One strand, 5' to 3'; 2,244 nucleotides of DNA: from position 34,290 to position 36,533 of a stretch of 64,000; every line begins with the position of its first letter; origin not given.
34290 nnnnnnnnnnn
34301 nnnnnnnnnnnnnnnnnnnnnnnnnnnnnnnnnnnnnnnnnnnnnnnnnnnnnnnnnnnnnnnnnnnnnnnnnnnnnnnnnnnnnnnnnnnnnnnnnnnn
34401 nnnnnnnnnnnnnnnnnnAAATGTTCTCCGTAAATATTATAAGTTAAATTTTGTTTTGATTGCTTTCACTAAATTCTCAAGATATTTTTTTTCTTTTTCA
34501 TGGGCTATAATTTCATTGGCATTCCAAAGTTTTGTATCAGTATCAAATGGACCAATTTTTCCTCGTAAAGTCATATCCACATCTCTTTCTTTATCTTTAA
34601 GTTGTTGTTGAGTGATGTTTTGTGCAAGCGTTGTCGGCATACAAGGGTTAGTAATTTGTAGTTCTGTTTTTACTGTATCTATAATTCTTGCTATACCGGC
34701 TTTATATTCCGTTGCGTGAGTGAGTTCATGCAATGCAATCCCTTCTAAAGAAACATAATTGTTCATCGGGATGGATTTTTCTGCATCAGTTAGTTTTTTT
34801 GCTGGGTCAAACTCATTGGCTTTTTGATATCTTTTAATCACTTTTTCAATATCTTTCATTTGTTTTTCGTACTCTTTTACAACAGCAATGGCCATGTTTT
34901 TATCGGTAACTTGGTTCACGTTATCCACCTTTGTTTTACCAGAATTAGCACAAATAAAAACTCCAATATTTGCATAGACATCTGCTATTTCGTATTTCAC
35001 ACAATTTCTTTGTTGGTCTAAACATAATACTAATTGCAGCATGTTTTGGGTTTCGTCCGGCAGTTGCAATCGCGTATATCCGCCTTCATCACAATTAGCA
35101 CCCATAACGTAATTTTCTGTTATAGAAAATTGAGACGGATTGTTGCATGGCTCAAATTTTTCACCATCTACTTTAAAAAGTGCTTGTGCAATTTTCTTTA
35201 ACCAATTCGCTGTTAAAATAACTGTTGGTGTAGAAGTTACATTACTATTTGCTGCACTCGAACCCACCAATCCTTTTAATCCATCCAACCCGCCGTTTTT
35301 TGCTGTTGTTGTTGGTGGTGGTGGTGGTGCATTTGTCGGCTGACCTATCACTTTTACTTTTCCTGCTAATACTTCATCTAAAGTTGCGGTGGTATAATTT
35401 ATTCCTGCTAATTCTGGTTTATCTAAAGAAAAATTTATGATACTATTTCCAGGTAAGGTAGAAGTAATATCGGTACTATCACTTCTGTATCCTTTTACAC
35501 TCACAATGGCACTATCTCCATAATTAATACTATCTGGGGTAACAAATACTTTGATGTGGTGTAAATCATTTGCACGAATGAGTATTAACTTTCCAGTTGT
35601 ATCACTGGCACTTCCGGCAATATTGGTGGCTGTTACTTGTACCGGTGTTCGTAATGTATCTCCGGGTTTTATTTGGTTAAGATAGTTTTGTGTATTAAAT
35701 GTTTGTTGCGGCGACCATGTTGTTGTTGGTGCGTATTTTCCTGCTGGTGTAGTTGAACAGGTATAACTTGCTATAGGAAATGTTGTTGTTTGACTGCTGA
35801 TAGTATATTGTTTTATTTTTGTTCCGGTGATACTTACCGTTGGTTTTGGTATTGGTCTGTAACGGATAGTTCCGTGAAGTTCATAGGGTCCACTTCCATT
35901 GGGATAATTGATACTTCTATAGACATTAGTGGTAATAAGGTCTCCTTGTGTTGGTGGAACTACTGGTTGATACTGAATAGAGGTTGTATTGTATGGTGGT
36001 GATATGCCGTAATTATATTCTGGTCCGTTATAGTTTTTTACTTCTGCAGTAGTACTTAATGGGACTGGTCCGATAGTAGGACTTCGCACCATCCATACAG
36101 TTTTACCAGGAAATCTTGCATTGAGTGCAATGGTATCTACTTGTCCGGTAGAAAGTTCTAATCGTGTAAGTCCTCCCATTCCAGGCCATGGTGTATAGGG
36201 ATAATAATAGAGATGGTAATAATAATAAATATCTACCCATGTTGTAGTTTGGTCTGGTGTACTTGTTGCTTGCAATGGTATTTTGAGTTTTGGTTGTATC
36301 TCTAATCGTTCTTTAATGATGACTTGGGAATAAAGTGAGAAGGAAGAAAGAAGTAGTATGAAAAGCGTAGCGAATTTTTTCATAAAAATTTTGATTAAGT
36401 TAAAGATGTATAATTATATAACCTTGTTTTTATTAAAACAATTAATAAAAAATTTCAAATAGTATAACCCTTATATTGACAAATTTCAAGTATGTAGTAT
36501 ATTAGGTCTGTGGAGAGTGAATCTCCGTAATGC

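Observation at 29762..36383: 6.6-kb opposite-strand cargo island between the replication and packaging modules, rich in envelope and secreted proteins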

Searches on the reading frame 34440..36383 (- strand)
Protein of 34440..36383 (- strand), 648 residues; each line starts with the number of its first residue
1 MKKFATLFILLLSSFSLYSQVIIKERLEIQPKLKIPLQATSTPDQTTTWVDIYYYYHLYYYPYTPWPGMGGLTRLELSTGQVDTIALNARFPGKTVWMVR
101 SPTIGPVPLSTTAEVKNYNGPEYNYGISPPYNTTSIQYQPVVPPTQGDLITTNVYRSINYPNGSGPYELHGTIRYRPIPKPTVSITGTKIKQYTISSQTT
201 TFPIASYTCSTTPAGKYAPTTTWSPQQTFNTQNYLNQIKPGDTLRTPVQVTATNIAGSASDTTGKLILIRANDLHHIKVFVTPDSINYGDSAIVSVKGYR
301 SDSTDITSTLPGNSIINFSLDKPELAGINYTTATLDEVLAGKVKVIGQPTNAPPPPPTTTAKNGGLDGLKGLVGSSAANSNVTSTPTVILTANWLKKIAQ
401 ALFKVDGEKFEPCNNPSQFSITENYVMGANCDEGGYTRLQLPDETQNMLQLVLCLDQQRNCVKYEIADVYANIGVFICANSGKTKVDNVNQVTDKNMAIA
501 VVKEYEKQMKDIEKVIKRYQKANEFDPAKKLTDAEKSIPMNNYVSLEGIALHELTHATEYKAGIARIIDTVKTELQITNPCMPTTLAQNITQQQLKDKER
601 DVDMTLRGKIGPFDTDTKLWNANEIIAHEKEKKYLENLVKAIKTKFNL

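Call 6: search_protein_families(library=pfam, proteins=[window:34440-36383:-], max_evalue=1)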
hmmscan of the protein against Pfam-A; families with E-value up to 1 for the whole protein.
window:34440-36383:- (648 aa): 2 families
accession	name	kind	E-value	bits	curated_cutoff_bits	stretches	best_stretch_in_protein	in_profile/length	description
PF22872.1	DUF7018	-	0.015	16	27.8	1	485-524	45-84/116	Domain of unknown function (DUF7018)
PF06771.16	Desmo_N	-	0.024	15.4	25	1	498-561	32-93/97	Viral Desmoplakin N-terminus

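Call 7: search_protein_families(library=phrogs, proteins=[window:34440-36383:-], max_evalue=0.1)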
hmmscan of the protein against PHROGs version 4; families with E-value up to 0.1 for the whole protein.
window:34440-36383:- (648 aa): 0 families

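Call 18: find_encoding_contigs(protein=window:34440-36383:-, flank=10000, max_places=10)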
Protein window:34440-36383:- (648 aa): no gene with exactly this product is on record in the collection.

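Call 19: find_homologous_proteins(query=window:34440-36383:-, max_evalue=0.001)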
Query window:34440-36383:- (648 aa): 5 proteins with E <= 0.001 among 8000 candidates.
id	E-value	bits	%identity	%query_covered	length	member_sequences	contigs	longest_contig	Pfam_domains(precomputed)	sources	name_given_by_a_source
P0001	0.0e+0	1471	100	100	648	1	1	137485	-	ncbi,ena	-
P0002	1.3e-226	772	59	99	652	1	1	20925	-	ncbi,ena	-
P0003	9.2e-144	498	45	100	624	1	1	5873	-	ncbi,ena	-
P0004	8.8e-126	439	64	51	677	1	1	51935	-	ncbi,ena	-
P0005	4.6e-110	387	40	86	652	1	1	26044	-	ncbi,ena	-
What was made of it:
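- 34437..36383 (-): 648-aa secreted polymorphic protein. It has a signal peptide (aa 1-20, Gln at +1), a conserved all-beta N-terminal region (to about aa 345), a Pro-rich linker, and a variable alpha-helical C-terminal domain carrying HELTH (aa 552-556, nt 34716-34730). The family has only 5 members in 5.8 billion proteins (call 19).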

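Call 20: find_encoding_contigs(protein=P0002, flank=10000, max_places=4)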
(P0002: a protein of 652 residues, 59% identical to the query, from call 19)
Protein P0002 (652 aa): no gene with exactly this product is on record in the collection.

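Call 21: find_encoding_contigs(protein=P0004, flank=10000, max_places=4)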
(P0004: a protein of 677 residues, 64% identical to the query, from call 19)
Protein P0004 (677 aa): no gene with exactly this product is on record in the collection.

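Call 22: find_encoding_contigs(protein=P0005, flank=10000, max_places=4)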
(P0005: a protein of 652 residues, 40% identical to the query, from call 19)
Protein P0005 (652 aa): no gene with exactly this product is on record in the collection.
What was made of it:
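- The contigs of the four closest homologues could not be retrieved (calls 18, 20-22), so it is unknown whether they are prophage-borne.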

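Call 23: list_cluster_members(proteins=[P0001, P0002, P0003, P0004, P0005])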
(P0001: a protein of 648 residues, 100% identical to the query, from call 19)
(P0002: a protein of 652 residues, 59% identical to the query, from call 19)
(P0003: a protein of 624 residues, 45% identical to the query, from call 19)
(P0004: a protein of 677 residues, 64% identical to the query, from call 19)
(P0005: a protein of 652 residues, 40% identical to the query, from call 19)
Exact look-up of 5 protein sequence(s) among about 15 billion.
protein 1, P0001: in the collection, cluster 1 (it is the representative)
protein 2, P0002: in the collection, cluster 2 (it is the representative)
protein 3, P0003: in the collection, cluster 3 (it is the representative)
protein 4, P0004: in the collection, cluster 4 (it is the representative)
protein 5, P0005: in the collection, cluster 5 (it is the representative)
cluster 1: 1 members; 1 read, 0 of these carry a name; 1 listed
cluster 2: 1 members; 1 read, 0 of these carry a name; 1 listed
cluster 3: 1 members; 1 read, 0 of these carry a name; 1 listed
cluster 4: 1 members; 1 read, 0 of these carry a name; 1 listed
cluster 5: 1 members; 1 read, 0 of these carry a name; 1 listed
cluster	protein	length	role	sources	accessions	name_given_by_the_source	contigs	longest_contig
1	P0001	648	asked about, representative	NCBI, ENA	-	-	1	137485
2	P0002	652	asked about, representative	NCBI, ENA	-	-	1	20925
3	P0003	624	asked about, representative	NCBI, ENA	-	-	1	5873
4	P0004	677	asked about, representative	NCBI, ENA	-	-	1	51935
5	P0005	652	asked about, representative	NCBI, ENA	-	-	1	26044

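Call 25: find_related_loci(query=A1, collection=viral_contigs, flank=10000)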
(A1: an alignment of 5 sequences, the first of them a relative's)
Query A1 (648 aa) in viral_contigs; peptide patterns used: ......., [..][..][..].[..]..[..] (x = any residue, [..] = any of these).
60 stretches matched a pattern, but none encodes a relative of the query by tblastn (E <= 1e-3).

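Call 27: find_related_loci(query=A1, collection=metagenome_contigs, flank=10000)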
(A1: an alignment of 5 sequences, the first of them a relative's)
Query A1 (648 aa) in metagenome_contigs; peptide patterns used: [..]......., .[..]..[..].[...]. (x = any residue, [..] = any of these).
129 stretches matched a pattern; 3 encode a relative of the query (tblastn E <= 1e-3); 3 distinct loci.
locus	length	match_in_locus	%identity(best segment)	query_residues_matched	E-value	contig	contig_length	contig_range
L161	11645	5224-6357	36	17-274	2e-6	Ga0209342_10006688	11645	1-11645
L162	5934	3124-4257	36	17-274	2e-6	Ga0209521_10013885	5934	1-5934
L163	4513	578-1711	36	17-274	1e-6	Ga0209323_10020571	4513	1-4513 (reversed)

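Call 39: search_dna_similar(query=window:34440-36383:-, collection=phages, mode=protein, max_rows=12, max_evalue=0.01)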
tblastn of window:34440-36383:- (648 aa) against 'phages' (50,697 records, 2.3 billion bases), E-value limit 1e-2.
No match.

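Call 49: predict_structure(alignment_id=A1)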
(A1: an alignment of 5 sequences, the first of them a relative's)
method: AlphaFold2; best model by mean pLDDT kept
length: 648 residues; sequences in the alignment: 5
mean_pLDDT: 36.2   pTM: 0.26
mean pLDDT of the five models: 36.2, 35.3, 33.8, 33.2, 32.8
residues with pLDDT >= 90: 0; 70-90: 0; 50-70: 57; < 50: 591
segments of 3 or more residues with pLDDT < 50: 1-294, 296-309, 319-326, 347-495, 522-529, 533-564, 574-648
pLDDT, mean of each block of 10 residues (from residue 1): 26 23 27 26 29 26 29 33 28 25 31 36 34 44 40 45 42 39 33 27 30 34 37 36 34 32 31 38 35 46 45 49 51 54 48 27 24 26 26 36 37 36 29 32 32 37 33 23 39 50 57 51 47 44 37 45 52 45 34 39 33 33 34 38 32
secondary structure, 60 per line:
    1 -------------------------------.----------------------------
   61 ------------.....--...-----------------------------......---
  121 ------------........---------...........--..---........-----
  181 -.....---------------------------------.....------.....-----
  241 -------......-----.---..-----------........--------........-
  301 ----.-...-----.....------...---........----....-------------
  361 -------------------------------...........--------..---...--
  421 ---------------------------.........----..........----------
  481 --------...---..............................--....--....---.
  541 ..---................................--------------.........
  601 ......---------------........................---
elements in order: E73-77 E80-82 E112-117 E133-140 E150-160 E168-175 E182-186 E220-224 H231-235 E248-253 E276-283 E292-299 E315-319 E326-328 E332-334 H335-339 E344-347 H392-402 E448-456 E461-470 H495-524 H527-530 H533-536 H546-577 H592-606 H622-645
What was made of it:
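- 34437..36383 (-): The AF2 model was unusable, pLDDT 36 (call 49).
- On Zincin metallopeptidases: The AF2 model is unusable, pLDDT 36 (call 49).
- The structure prediction of the effector failed (call 49).
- Tried and rejected: The AF2 model of the 648-aa protein, built from a 5-sequence alignment, was unusable (call 49).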

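Call 62: search_protein_families(library=pfam, proteins=[P0002, P0003, P0004, P0005, L161:5170-6882:+, L161:6898-7719:+], max_evalue=0.1)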
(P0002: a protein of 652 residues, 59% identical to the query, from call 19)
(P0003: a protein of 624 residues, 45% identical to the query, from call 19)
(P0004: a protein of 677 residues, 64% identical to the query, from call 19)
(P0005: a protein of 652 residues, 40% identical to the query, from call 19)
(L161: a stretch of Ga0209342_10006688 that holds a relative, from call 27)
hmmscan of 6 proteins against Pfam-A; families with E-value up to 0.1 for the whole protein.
P0002 (652 aa): 0 families

P0003 (624 aa): 0 families

P0004 (677 aa): 0 families

P0005 (652 aa): 0 families

L161:5170-6882:+ (571 aa): 3 families
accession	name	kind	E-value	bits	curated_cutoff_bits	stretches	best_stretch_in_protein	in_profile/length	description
PF13529.12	Peptidase_C39_2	-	0.00014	22.9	24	1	421-475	12-63/143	Peptidase_C39 like family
PF03785.20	Peptidase_C25_C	-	0.014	15.7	25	0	291-313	14-36/79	Peptidase family C25, C terminal ig-like domain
PF03412.21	Peptidase_C39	-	0.042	14.1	22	0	528-557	85-113/133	Peptidase C39 family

L161:6898-7719:+ (274 aa): 1 family
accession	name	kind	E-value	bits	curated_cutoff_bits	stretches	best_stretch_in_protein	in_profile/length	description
PF22888.1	FIMAH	-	0.0027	18.7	24.8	1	173-214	19-60/81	FIMAH domain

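Call 67: search_protein_families(library=padloc, proteins=[window:34440-36383:-], max_evalue=0.1)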
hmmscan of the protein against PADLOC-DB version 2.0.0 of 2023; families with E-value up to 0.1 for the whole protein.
window:34440-36383:- (648 aa): 0 families

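Call 68: search_protein_families(library=ncbifam, proteins=[window:34440-36383:-], max_evalue=0.1)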
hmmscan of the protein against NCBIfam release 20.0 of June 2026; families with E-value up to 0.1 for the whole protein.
window:34440-36383:- (648 aa): 1 family
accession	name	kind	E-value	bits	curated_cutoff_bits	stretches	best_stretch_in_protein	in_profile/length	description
NF008068.0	PRK10803.1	equivalog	0.037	14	383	0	591-611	59-78/263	cell division protein CpoB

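Call 117: search_solved_structures(query=A1, max_evalue=10, show_alignments=1)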
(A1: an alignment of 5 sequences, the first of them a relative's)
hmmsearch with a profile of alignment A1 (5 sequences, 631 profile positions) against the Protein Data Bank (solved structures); distinct sequences matched with E-value up to 10: 1.
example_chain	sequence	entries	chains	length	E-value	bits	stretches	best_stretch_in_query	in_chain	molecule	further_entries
5zgb_E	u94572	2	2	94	0.53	12.1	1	320-357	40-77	PsaE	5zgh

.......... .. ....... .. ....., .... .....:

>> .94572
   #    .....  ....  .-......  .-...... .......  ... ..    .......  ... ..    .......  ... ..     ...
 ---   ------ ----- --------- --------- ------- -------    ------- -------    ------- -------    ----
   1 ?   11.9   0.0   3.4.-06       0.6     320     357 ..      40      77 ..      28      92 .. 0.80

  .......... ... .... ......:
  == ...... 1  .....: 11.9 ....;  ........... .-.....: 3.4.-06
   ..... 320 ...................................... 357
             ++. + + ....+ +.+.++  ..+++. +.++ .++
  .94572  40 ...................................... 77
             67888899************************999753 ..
